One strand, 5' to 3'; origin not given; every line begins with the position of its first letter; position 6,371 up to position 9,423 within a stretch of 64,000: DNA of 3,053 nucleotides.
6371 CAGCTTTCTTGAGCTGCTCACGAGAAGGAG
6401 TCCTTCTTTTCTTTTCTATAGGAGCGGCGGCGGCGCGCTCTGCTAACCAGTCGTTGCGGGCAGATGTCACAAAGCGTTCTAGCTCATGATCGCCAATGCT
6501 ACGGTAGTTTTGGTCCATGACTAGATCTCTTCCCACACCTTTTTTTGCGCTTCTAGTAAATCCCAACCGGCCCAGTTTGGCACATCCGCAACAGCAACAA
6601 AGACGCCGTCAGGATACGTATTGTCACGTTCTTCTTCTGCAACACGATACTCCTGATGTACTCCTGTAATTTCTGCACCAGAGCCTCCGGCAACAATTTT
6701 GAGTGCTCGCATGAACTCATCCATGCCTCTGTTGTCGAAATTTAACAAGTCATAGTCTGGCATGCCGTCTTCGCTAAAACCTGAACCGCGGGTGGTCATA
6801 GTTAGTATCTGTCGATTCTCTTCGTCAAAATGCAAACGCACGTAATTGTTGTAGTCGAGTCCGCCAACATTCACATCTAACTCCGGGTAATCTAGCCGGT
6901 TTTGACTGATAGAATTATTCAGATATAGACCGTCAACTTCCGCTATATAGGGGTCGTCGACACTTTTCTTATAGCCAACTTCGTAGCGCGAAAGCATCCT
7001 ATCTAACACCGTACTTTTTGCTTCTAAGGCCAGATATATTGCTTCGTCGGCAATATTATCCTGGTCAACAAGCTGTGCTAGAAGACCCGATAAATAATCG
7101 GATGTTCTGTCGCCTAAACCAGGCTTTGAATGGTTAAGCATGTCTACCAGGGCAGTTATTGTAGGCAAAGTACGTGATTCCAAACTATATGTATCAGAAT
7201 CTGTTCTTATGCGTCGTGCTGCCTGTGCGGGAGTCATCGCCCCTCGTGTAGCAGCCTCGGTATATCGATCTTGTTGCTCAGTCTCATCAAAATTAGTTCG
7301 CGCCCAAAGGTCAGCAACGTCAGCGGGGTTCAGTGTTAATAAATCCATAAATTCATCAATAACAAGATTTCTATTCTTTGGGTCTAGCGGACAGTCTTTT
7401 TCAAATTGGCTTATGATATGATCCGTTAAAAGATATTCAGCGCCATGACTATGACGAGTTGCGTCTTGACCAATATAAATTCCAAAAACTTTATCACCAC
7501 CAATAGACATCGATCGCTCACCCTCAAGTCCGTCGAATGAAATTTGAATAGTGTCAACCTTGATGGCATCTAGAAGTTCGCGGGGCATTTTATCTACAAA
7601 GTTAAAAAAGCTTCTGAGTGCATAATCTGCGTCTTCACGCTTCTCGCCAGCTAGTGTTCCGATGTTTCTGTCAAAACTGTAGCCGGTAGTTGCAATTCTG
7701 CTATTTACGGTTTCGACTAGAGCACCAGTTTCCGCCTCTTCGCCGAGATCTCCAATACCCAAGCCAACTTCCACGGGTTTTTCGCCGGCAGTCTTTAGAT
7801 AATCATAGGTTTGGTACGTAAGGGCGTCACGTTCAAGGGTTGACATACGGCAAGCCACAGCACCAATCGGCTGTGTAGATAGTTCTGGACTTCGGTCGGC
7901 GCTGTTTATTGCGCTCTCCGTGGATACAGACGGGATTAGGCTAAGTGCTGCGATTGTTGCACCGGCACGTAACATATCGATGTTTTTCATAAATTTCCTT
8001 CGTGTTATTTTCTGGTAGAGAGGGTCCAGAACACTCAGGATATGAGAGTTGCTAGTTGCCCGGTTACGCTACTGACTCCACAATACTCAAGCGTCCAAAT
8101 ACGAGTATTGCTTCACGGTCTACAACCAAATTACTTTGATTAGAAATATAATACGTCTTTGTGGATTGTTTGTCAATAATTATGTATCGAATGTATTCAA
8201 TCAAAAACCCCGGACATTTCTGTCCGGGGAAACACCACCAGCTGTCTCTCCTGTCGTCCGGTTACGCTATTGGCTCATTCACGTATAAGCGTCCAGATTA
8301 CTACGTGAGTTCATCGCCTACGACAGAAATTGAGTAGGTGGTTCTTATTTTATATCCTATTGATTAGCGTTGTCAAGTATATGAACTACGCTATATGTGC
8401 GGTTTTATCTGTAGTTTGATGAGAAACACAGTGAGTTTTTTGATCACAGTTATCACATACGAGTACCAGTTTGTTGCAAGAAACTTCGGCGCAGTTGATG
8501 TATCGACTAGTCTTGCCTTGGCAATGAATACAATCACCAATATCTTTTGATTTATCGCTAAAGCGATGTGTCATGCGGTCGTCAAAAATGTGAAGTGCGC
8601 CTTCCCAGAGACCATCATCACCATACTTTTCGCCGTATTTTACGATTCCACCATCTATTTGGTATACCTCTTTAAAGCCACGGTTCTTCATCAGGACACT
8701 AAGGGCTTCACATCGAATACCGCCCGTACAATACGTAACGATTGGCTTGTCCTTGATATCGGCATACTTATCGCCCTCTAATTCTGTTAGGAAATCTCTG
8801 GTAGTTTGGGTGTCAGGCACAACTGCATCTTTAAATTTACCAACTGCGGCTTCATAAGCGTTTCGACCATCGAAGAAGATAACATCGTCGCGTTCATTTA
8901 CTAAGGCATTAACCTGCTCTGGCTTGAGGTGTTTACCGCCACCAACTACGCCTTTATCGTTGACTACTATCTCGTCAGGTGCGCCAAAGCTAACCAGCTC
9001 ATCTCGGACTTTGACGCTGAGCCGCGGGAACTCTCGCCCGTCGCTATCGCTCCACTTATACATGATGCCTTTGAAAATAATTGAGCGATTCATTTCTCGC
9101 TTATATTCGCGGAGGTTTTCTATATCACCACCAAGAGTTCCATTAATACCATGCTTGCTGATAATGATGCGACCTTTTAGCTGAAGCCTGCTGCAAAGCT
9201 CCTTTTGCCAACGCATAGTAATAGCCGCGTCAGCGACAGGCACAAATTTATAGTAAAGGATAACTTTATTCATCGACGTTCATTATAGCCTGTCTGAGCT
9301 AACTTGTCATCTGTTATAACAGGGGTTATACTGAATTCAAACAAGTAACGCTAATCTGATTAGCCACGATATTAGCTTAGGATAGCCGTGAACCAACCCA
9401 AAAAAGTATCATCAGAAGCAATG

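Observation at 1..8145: Near-perfect ~4.24-kb tandem duplication carrying argH, a GNAT gene and two hypothetical genes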

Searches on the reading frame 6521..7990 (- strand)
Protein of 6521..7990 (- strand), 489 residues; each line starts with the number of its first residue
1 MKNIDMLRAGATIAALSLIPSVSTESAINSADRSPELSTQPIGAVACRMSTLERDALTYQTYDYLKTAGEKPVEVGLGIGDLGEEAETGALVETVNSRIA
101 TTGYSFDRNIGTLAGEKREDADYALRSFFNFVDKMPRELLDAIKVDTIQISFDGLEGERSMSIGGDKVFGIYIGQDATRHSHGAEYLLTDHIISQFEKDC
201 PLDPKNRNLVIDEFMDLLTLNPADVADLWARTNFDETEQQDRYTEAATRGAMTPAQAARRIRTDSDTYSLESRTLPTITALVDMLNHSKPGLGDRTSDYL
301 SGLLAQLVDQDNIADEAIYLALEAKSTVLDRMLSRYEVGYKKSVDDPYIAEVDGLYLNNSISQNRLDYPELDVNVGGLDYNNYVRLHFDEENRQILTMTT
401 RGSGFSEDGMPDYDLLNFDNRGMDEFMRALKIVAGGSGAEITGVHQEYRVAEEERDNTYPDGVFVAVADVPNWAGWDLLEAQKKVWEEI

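Call 11: find_encoding_contigs(protein=window:6521-7990:-, flank=10000, max_places=10)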
Protein window:6521-7990:- (489 aa): 3 contigs read that carry it; 2 places shown.
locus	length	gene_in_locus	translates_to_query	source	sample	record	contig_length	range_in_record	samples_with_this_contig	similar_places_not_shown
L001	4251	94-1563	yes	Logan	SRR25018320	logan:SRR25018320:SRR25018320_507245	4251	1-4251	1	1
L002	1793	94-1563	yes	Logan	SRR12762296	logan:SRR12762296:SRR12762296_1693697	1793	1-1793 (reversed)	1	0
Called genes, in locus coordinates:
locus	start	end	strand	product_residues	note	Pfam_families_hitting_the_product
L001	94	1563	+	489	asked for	-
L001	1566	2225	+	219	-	-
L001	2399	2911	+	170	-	-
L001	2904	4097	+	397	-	PF00206:Lyase_1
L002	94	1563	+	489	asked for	-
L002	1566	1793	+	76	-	?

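Call 14: search_protein_families(library=pfam, proteins=[window:6521-7990:-], max_evalue=0.01)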
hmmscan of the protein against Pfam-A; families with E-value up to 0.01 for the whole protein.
window:6521-7990:- (489 aa): 0 families

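Call 15: find_related_loci(query=window:6521-7990:-, collection=genome_contigs, flank=10000)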
Query window:6521-7990:- (489 aa) in genome_contigs; peptide patterns used: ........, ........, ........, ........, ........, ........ (x = any residue, [..] = any of these).
43 stretches matched a pattern, but none encodes a relative of the query by tblastn (E <= 1e-3).
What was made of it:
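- Tried and rejected: None were found (call 15).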

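Call 29: search_protein_families(library=ncbifam, proteins=[window:6521-7990:-], max_evalue=0.01)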
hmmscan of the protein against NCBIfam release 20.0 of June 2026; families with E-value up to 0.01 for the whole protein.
window:6521-7990:- (489 aa): 0 families

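Call 32: find_homologous_proteins(query=window:6521-7990:-, max_evalue=0.001)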
Query window:6521-7990:- (489 aa): 2 proteins with E <= 0.001 among 8000 candidates.
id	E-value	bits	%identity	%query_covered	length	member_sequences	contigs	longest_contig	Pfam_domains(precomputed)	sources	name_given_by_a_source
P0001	0.0e+0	1078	98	100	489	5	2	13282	-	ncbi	-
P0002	1.0e-285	966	87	100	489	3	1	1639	-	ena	-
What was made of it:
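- g489 is an orphan, with only 2 clusters among 5.8 billion proteins (call 32), as expected for accessory DNA.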

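Call 33: find_encoding_contigs(protein=P0002, flank=10000, max_places=10)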
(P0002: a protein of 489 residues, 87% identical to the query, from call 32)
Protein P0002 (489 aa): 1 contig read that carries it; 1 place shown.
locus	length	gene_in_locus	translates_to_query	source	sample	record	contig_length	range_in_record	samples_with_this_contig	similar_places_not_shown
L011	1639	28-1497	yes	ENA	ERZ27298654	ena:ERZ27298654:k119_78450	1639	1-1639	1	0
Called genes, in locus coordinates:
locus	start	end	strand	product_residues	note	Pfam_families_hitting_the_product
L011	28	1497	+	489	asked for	-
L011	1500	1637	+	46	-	?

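Call 34: list_cluster_members(proteins=[P0001, P0002])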
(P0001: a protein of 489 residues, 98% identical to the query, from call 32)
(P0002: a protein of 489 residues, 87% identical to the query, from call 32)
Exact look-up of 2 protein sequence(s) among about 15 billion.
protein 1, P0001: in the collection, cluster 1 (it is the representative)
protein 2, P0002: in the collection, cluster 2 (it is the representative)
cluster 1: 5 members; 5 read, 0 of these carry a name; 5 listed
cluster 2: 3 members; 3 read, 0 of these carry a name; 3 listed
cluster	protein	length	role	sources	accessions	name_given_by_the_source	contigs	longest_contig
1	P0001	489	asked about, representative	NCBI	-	-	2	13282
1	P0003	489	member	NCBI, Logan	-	-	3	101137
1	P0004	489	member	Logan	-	-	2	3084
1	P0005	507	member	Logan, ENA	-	-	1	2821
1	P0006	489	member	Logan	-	-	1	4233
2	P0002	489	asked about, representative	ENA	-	-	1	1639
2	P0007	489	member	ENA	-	-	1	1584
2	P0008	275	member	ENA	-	-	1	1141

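Call 35: find_encoding_contigs(protein=P0003, flank=10000, max_places=10)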
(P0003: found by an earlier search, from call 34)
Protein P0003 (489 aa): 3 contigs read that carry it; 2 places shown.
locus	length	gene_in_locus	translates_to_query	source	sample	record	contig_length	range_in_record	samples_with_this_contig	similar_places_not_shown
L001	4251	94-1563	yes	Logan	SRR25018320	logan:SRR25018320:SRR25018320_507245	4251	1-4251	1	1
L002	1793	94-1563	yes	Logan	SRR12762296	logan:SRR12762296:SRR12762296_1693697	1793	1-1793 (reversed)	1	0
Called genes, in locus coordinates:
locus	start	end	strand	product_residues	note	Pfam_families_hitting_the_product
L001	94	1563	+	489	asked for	-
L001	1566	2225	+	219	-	-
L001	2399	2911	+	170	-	-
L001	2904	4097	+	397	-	PF00206:Lyase_1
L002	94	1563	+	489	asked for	-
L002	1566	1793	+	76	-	?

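Call 37: find_encoding_contigs(protein=P0005, flank=10000, max_places=10)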
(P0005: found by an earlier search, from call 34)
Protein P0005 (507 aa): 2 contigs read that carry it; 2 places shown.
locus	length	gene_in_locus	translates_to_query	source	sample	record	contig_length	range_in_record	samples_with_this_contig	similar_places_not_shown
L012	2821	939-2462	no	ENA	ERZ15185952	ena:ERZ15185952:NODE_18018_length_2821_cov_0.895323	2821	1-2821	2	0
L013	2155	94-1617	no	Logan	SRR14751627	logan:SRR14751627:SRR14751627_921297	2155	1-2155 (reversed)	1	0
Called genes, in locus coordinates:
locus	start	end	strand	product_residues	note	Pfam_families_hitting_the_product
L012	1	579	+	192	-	?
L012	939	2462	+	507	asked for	-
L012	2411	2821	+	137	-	?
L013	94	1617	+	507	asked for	-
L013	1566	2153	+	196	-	?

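Call 38: find_encoding_contigs(protein=P0006, flank=10000, max_places=10)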
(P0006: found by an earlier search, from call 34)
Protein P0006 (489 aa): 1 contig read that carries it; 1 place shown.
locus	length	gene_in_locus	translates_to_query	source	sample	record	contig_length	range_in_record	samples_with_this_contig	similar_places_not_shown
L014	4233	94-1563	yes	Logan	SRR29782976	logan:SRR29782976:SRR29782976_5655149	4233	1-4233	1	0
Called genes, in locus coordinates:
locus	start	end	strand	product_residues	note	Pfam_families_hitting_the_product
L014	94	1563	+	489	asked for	-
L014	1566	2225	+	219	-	-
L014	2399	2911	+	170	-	-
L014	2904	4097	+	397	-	PF00206:Lyase_1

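Call 39: find_encoding_contigs(protein=P0004, flank=10000, max_places=10)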
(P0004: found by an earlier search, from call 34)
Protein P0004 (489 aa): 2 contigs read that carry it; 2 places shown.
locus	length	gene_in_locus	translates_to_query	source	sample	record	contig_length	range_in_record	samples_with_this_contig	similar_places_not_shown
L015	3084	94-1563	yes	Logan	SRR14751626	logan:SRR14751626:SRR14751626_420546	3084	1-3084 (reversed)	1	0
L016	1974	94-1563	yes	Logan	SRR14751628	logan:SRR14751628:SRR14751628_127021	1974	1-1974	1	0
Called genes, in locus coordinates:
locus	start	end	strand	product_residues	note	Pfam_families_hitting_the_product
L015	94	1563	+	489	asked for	-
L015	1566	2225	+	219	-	-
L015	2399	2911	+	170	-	-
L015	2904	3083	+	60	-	?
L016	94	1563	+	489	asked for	-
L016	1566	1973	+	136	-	?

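Call 69: predict_structure(alignment_id=A2)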
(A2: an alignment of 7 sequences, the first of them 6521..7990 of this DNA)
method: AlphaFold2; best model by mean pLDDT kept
length: 489 residues; sequences in the alignment: 7
mean_pLDDT: 34.5   pTM: 0.22
mean pLDDT of the five models: 34.5, 32.9, 32.4, 31.2, 29.8
residues with pLDDT >= 90: 0; 70-90: 0; 50-70: 28; < 50: 461
segments of 3 or more residues with pLDDT < 50: 1-384, 390-393, 395-425, 432-440, 442-469
pLDDT, mean of each block of 10 residues (from residue 1): 29 27 27 28 25 31 32 27 30 35 29 32 39 35 31 27 25 25 26 30 35 31 30 32 32 33 30 37 39 37 42 37 34 30 29 26 42 42 49 45 32 33 49 48 42 37 46 51 53
secondary structure, 60 per line:
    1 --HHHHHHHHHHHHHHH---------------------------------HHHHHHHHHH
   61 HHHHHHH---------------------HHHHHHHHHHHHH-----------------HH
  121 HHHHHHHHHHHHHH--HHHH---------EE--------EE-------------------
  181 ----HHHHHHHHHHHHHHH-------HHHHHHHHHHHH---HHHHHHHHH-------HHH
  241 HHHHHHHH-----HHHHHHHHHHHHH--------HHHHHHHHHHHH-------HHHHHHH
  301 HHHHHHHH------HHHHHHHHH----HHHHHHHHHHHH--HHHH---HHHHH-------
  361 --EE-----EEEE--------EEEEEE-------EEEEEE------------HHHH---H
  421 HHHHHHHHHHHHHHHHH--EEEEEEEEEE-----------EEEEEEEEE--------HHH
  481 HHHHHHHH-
elements in order: H3-17 H51-67 H89-101 H119-134 H137-140 H185-199 H207-218 H222-230 H238-248 H254-266 H275-286 H294-308 H315-323 H328-339 H342-345 H349-353 E370-373 E382-387 E395-400 H413-416 H420-437 E440-449 E461-469 H478-488

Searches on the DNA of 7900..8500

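Call 9: search_rna_families(source=window, start=7900, end=8500, threshold=evalue, max_evalue=1, show_alignments=3)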
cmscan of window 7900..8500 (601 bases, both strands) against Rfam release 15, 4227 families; matches with E-value up to 1: 4.
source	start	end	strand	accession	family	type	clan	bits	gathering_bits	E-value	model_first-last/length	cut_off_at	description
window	8049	8132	-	RF01786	c-di-GMP-II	Cis-reg; riboswitch;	CL00127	62.5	53.5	1.4e-13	1-84/84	no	Cyclic di-GMP-II riboswitch aptamer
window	8247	8330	-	RF01786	c-di-GMP-II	Cis-reg; riboswitch;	CL00127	61.8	53.5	2.2e-13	1-84/84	no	Cyclic di-GMP-II riboswitch aptamer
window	8199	8331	-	RF00021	Spot_42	Gene; sRNA;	-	18.8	80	0.46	1-115/115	no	Spot 42 RNA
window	8200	8297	-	RF02837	anti-hemB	Gene; sRNA;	-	16.4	49.5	0.34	1-81/81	no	Burkholderia RNA 7 (anti-hemB)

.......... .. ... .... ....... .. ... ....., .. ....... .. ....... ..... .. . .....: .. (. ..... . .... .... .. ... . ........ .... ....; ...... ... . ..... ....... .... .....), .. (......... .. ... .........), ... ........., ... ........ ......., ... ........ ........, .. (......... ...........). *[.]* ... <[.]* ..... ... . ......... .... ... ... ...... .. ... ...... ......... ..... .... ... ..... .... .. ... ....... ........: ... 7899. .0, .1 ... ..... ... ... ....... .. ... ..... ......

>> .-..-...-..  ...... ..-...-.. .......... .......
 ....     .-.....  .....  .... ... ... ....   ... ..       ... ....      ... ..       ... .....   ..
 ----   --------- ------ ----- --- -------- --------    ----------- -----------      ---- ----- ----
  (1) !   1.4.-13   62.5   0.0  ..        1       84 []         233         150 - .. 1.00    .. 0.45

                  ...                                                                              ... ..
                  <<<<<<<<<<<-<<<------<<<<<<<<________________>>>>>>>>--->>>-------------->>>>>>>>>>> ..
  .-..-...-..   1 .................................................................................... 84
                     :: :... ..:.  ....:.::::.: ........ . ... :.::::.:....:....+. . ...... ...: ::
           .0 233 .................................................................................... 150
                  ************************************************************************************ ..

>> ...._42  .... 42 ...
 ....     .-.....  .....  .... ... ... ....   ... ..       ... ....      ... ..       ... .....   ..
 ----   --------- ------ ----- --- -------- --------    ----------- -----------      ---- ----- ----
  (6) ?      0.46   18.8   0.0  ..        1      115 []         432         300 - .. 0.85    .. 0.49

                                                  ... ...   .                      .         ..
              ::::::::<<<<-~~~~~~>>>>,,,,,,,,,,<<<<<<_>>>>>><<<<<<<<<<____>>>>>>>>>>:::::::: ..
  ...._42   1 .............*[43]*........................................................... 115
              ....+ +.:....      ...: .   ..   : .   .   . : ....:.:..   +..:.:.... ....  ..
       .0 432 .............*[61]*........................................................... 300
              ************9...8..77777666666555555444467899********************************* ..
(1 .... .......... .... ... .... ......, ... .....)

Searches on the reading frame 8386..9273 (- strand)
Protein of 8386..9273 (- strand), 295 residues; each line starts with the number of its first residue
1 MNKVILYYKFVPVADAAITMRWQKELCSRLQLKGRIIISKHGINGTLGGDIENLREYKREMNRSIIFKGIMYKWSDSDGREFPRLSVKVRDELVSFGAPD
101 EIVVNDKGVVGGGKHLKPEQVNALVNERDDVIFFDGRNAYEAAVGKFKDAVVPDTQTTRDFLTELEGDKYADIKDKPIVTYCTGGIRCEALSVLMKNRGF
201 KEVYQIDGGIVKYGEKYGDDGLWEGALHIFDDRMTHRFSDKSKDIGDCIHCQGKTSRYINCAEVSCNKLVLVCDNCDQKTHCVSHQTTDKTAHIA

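Call 14: search_protein_families(library=pfam, proteins=[window:8386-9273:-], max_evalue=0.01)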
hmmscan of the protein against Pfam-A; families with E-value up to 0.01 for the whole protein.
window:8386-9273:- (295 aa): 3 families
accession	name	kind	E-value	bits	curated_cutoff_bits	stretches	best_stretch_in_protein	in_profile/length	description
PF17773.7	UPF0176_N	-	5.2e-21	75.3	26.2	1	3-92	2-91/92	UPF0176 acylphosphatase like domain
PF12368.13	Rhodanese_C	-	2.3e-14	53.9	26.9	1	224-281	1-58/66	Rhodanase C-terminal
PF00581.25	Rhodanese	-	3.7e-09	37.4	22.2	1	118-214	2-100/102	Rhodanese-like domain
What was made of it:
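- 8386..9273 (-): trhO-like (UPF0176/rhodanese) gene. It is the unique upstream flank of the duplicated region. Pfam PF17773, PF00581 and PF12368 (call 14).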

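Call 19: find_encoding_contigs(protein=window:8386-9273:-, flank=10000, max_places=10)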
Protein window:8386-9273:- (295 aa): 3 contigs read that carry it; 3 places shown.
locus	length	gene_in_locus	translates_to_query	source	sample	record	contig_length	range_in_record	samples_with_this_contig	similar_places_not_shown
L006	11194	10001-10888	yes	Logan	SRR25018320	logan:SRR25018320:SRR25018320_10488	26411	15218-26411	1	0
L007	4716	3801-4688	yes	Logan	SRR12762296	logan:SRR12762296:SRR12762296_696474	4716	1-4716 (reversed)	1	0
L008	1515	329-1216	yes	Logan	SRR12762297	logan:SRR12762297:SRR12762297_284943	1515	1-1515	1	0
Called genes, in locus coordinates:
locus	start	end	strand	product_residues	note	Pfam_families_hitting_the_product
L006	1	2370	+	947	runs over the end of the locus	PF00005:ABC_tran (faint), PF02463:SMC_N (faint), PF03193:RsgA_GTPase (faint), PF13191:AAA_16 (faint), PF13555:AAA_29 (faint), PF20703:nSTAND1 (faint), PF17760:UvrA_inter, PF17755:UvrA_DNA-bind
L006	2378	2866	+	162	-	-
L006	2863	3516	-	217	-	PF09335:VTT_dom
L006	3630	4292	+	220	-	PF01386:Ribosomal_L25p, PF14693:Ribosomal_TL5_C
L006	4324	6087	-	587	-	PF00664:ABC_membrane, PF00005:ABC_tran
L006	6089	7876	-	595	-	PF00664:ABC_membrane, PF00005:ABC_tran, PF02463:SMC_N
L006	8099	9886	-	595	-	PF00664:ABC_membrane, PF00005:ABC_tran, PF02463:SMC_N (weak)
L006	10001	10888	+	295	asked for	PF17773:UPF0176_N, PF00581:Rhodanese, PF12368:Rhodanese_C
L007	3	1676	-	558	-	?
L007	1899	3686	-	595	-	PF00664:ABC_membrane, PF00005:ABC_tran, PF02463:SMC_N (weak)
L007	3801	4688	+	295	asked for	PF17773:UPF0176_N, PF00581:Rhodanese, PF12368:Rhodanese_C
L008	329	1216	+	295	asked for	PF17773:UPF0176_N, PF00581:Rhodanese, PF12368:Rhodanese_C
